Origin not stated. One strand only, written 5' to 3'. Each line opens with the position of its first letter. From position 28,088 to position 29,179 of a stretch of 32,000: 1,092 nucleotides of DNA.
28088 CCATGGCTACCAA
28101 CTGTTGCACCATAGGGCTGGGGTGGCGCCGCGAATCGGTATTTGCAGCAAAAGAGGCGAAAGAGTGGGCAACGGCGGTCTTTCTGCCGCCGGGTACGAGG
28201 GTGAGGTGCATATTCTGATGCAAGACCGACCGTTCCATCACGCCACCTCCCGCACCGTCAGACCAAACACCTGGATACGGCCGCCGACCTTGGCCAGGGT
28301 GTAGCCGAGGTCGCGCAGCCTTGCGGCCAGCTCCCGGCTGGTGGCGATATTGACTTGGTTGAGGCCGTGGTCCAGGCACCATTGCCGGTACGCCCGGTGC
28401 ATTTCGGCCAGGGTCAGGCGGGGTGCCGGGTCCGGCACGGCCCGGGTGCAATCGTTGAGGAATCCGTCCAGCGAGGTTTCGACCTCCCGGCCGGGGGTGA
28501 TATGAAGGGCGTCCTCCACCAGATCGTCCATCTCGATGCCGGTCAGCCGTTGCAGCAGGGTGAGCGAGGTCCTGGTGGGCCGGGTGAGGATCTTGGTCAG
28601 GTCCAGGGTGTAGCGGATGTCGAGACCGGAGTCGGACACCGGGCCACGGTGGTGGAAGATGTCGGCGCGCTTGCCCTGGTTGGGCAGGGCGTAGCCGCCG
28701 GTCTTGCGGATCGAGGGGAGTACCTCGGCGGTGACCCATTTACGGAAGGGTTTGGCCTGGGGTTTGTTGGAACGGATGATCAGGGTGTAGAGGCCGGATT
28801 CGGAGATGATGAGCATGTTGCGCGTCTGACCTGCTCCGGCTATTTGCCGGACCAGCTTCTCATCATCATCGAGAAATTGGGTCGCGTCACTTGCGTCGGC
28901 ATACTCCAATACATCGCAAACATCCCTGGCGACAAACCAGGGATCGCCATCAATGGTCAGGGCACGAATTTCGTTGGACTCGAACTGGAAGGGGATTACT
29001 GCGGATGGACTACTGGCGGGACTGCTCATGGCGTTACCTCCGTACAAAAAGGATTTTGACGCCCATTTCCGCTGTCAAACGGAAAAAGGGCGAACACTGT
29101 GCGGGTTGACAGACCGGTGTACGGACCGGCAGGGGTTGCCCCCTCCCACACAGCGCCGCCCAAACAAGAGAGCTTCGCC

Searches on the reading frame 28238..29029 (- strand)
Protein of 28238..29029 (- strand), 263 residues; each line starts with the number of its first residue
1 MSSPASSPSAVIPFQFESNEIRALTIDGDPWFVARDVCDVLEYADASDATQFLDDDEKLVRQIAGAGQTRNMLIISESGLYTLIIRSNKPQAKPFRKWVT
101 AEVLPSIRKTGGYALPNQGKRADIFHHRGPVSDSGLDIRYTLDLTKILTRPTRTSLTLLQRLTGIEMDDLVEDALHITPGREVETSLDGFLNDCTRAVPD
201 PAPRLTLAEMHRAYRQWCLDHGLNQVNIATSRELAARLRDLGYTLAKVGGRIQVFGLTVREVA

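Call 11: search_protein_families(library=pfam, proteins=[window:28238-29029:-], max_evalue=0.01)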
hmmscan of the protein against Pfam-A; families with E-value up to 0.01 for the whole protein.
window:28238-29029:- (263 aa): 1 family
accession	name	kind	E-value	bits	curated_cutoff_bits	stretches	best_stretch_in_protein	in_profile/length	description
PF02498.22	Bro-N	-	1.4e-25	90.2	25.6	1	20-105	1-96/96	BRO family, N-terminal domain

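Call 12: search_protein_families(library=phrogs, proteins=[window:28238-29029:-], max_evalue=0.001)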
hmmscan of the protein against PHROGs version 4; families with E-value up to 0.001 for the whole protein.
window:28238-29029:- (263 aa): 14 families
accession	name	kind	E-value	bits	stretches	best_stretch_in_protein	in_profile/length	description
phrog_130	-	transcription regulation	1.3e-51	177.2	1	9-118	158-269/480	anti-repressor Ant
phrog_2593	-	transcription regulation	5.6e-39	135.4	1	11-120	22-140/255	anti-repressor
phrog_2899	-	transcription regulation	2.4e-38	133.2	1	11-115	7-113/263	anti-repressor Ant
phrog_463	-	transcription regulation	1.4e-36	127.3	1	14-118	8-115/250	anti-repressor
phrog_245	-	transcription regulation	1.6e-35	124.2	1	7-114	36-143/319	anti-repressor Ant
phrog_7940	-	unknown function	1.7e-31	110.7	1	13-115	6-109/252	-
phrog_2011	-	transcription regulation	7.7e-27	95.7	1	11-117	4-120/275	anti-repressor Ant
phrog_2977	-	transcription regulation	1.7e-25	90.6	1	14-91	67-149/150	anti-repressor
phrog_5060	-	transcription regulation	1.8e-25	91.3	1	14-120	10-128/224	anti-repressor Ant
phrog_9976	-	transcription regulation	2.1e-24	87.4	1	15-112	5-105/188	anti-repressor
phrog_25722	-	unknown function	1.2e-23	84.5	1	13-116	6-111/150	-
phrog_6088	-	DNA, RNA and nucleotide metabolism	6.1e-06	25.9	1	181-259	687-763/772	DNA primase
phrog_1156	-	DNA, RNA and nucleotide metabolism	0.00031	20.4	1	186-246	750-808/855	DNA primase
phrog_7347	-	unknown function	0.00043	21.5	1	74-113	8-46/78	-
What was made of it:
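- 28238..29029 (-): Bro-N protein 2 ('Ant2', 263 aa), 41.5% identical to Ant1. PF02498 at 1.4e-25 and phrog_130 at 1.3e-51 (calls 11, 12).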

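Call 59: search_protein_families(library=ncbifam, proteins=[window:28238-29029:-], max_evalue=0.01)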
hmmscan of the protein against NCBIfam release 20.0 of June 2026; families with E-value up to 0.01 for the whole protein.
window:28238-29029:- (263 aa): 0 families

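Call 63: find_encoding_contigs(protein=window:28238-29029:-, flank=6000, max_places=6)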
Protein window:28238-29029:- (263 aa): 1 contig read that carries it; 1 place shown.
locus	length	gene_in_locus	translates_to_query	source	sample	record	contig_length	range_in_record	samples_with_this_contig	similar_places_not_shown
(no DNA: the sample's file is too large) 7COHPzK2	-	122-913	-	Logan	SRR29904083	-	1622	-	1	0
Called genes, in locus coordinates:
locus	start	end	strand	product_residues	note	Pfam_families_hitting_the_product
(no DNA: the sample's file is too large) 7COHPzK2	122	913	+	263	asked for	PF02498:Bro-N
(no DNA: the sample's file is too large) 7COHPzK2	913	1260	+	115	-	-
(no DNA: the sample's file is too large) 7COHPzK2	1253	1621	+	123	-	?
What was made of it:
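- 28238..29029 (-): The exact product is found in a Logan assembly (call 63).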

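Call 82: search_protein_families(library=pfam, alignment_id=A3, max_evalue=0.00001)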
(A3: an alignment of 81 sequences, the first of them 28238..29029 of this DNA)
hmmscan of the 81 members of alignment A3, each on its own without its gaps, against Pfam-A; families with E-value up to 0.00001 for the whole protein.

A. member 1, window:28238-29029:- (263 aa): 1 family
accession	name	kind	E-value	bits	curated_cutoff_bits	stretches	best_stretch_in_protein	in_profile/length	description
PF02498.22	Bro-N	-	1.4e-25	90.2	25.6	1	20-105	1-96/96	BRO family, N-terminal domain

B. families by the number of members that match (of 81 scanned): 24 families
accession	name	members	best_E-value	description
PF02498.22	Bro-N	22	1.7e-26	BRO family, N-terminal domain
PF09669.15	Phage_pRha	11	3.9e-28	Phage regulatory protein Rha (Phage_pRha)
PF10547.14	P22_AR_N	4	5.1e-42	P22_AR N-terminal domain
PF08346.17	AntA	4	4.3e-30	AntA/AntB antirepressor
PF04383.19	KilA-N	4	2.3e-24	KilA-N domain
PF13392.12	HNH_3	4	7e-13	HNH endonuclease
PF04984.19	Phage_sheath_1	2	5e-30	Phage tail sheath protein subtilisin-like domain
PF19619.4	DUF6124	2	7e-20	Family of unknown function (DUF6124)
PF17482.7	Phage_sheath_1C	2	3.4e-19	Phage tail sheath C-terminal domain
PF10543.14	ORF6N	2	8.4e-18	ORF6N domain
PF22671.1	Gp18_domIII_N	2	3.5e-10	Tail sheath protein Gp18 domain III N-terminal region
PF00940.24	RNA_pol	1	1.7e-106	DNA-dependent RNA polymerase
PF13693.12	HTH_35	1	8.7e-38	Winged helix-turn-helix DNA-binding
PF04492.19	Phage_rep_O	1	1.2e-29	Bacteriophage replication protein O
PF03374.19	ANT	1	3.8e-25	Phage antirepressor protein KilAC domain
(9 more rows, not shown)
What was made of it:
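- Bro-N is the commonest cargo (22 of 81, counting the two window genes), followed by Rha, P22_AR_N, AntA and KilA-N (call 82).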
